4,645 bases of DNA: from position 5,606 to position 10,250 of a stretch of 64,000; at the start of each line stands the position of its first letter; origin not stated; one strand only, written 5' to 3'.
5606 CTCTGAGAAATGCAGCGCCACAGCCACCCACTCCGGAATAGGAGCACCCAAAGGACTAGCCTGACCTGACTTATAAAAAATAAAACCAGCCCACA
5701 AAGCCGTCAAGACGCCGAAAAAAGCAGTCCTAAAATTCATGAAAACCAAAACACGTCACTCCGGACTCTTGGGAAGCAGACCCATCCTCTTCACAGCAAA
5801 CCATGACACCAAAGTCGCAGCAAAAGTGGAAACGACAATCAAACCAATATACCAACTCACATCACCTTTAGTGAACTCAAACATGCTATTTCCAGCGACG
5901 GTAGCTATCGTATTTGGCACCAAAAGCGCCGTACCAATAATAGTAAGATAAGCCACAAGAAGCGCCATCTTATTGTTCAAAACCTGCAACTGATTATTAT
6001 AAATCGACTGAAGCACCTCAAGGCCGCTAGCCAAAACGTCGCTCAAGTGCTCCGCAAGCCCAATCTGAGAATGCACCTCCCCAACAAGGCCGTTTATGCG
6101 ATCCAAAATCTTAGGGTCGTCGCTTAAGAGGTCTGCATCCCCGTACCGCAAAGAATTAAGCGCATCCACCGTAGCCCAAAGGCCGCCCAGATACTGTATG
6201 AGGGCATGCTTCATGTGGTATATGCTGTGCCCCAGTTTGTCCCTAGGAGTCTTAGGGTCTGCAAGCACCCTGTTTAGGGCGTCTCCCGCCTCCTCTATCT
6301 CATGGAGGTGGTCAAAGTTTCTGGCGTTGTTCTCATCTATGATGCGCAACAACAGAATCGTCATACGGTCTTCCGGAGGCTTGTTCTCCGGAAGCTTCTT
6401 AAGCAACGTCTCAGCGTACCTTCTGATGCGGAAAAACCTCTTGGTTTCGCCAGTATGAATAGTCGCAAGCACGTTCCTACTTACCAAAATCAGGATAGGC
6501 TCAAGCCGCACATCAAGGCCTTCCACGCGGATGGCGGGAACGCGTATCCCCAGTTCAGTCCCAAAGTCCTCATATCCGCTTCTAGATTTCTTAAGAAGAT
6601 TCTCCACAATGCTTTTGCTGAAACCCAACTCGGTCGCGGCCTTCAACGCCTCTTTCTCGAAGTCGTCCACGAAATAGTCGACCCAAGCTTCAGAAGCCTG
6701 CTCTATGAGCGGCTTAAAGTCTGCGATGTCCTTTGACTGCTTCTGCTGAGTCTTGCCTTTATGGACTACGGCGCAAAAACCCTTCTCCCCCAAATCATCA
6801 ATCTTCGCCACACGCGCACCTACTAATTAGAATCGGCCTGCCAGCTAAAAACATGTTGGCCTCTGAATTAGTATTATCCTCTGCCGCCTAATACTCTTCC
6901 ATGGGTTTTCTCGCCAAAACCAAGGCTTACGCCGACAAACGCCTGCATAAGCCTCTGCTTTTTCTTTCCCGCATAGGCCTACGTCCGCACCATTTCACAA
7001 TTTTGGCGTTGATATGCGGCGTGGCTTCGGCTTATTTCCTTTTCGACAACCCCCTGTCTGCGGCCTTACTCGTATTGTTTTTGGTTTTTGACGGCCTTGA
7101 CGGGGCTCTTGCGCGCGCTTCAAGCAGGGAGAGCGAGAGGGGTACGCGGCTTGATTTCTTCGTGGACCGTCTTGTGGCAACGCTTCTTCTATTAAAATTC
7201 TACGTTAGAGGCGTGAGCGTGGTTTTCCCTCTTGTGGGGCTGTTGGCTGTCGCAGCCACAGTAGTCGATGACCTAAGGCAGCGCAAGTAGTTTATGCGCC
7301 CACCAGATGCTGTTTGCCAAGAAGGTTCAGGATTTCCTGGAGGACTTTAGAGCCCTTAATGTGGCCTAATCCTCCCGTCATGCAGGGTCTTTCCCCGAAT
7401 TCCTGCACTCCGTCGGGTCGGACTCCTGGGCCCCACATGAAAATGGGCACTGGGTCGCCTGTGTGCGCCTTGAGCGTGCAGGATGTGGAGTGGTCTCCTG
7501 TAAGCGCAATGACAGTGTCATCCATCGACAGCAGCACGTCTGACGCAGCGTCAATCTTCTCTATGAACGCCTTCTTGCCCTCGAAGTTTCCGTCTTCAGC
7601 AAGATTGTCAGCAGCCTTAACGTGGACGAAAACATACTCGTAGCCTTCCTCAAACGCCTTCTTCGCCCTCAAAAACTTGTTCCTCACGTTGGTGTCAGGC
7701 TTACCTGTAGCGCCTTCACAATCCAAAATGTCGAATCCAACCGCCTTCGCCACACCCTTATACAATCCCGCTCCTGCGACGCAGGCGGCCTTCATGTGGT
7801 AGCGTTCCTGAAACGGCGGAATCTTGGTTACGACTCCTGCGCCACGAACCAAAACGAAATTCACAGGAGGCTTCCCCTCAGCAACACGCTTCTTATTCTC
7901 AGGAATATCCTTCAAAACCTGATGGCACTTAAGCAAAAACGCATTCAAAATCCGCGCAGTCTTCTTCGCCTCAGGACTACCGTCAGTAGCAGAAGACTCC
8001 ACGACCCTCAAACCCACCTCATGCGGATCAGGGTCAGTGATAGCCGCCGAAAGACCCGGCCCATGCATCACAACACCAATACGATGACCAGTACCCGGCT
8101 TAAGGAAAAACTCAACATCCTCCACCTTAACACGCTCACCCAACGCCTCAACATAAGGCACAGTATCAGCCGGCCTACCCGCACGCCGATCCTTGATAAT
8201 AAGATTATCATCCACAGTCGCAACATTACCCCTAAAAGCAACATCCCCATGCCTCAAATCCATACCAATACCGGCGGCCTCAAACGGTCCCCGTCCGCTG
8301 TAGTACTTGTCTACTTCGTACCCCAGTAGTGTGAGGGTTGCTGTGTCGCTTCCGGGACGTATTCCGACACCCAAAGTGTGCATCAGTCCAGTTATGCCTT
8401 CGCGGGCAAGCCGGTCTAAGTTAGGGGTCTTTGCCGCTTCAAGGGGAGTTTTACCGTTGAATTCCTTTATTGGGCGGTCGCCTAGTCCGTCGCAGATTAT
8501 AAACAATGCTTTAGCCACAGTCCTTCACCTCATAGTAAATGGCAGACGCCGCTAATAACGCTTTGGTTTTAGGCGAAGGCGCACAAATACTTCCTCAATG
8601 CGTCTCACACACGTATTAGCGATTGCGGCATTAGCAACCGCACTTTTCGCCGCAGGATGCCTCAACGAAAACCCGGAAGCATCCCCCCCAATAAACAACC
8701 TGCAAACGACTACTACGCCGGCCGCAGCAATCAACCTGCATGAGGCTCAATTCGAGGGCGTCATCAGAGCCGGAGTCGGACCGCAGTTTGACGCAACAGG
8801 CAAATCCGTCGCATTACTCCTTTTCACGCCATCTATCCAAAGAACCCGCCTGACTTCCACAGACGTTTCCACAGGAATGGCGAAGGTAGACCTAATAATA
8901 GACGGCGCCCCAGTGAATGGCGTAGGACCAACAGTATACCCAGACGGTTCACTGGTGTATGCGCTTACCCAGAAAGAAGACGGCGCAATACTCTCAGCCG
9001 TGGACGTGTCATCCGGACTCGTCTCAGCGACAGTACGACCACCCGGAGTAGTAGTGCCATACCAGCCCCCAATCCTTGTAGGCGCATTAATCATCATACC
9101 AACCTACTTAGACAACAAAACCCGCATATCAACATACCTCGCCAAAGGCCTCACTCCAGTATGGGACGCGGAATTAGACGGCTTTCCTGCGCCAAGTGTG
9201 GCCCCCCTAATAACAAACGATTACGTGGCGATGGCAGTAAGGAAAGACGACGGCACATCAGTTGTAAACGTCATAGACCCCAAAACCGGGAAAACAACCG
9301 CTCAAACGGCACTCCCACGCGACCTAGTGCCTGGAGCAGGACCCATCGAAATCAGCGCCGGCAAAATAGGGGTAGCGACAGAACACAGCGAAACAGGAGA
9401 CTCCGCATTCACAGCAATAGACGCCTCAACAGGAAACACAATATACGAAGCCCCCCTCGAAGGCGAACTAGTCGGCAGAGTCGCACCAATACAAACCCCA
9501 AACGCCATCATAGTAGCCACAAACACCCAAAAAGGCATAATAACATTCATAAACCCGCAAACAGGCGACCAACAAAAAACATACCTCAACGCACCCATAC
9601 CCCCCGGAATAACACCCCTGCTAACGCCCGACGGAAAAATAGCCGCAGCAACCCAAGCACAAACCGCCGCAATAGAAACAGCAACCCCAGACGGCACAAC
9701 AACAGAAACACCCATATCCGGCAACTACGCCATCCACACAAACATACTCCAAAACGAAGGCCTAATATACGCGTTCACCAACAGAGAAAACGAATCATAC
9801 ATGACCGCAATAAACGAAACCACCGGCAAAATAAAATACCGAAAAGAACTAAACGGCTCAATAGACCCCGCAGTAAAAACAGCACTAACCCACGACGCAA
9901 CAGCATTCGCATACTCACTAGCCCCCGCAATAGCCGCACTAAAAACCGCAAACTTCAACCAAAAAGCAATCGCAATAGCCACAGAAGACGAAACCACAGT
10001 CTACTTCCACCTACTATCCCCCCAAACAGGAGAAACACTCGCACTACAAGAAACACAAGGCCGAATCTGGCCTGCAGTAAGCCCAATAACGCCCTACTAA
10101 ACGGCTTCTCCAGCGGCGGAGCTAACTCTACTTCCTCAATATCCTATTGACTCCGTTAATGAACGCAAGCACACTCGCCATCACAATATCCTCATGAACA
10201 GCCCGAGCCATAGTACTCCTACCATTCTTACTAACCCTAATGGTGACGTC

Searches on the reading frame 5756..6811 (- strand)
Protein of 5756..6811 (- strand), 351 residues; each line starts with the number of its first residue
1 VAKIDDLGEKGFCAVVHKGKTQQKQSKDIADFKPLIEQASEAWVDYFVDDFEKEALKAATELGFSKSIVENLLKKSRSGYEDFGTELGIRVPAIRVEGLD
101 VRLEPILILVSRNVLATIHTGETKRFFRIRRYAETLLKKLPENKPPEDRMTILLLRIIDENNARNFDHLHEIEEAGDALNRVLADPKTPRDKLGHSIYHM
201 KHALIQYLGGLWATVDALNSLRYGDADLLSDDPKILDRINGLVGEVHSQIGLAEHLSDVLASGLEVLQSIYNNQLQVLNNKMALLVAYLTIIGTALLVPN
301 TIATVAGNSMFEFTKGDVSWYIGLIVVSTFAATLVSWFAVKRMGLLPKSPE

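Call 50: search_protein_families(library=pfam, proteins=[window:5756-6811:-], max_evalue=0.00001)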
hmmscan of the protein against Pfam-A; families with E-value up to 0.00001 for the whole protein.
window:5756-6811:- (351 aa): 1 family
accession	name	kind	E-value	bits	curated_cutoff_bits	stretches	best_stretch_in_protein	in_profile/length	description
PF01544.23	CorA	-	9e-20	71.6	27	1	43-342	6-292/292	CorA-like Mg2+ transporter protein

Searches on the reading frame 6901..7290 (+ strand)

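Call 68: search_protein_families(library=pfam, proteins=[window:6901-7290:+], max_evalue=0.00001)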
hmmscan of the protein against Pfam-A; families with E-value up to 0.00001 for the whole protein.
window:6901-7290:+ (129 aa): 1 family
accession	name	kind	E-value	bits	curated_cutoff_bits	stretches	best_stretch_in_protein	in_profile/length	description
PF01066.26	CDP-OH_P_transf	-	7.4e-10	39.9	22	1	29-116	4-95/152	CDP-alcohol phosphatidyltransferase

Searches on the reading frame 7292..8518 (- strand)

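Call 50: search_protein_families(library=pfam, proteins=[window:7292-8518:-], max_evalue=0.00001)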
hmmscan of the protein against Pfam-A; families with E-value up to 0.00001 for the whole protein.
window:7292-8518:- (408 aa): 2 families
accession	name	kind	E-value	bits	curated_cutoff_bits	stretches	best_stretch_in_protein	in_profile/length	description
PF10143.14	PhosphMutase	-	6.8e-50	169.7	21.5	1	38-208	1-170/170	2,3-bisphosphoglycerate-independent phosphoglycerate mutase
PF01676.23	Metalloenzyme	-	1.1e-47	163.1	24.3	1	3-392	2-245/252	Metalloenzyme superfamily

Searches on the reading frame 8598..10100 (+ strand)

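Call 50: search_protein_families(library=pfam, proteins=[window:8598-10100:+], max_evalue=0.00001)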
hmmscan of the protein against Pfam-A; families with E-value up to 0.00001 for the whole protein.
window:8598-10100:+ (500 aa): 1 family
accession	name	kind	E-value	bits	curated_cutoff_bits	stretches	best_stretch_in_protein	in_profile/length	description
PF13360.13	PQQ_2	-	7.3e-09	36.1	27.6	1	221-426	3-205/233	Outer membrane protein assembly factor BamB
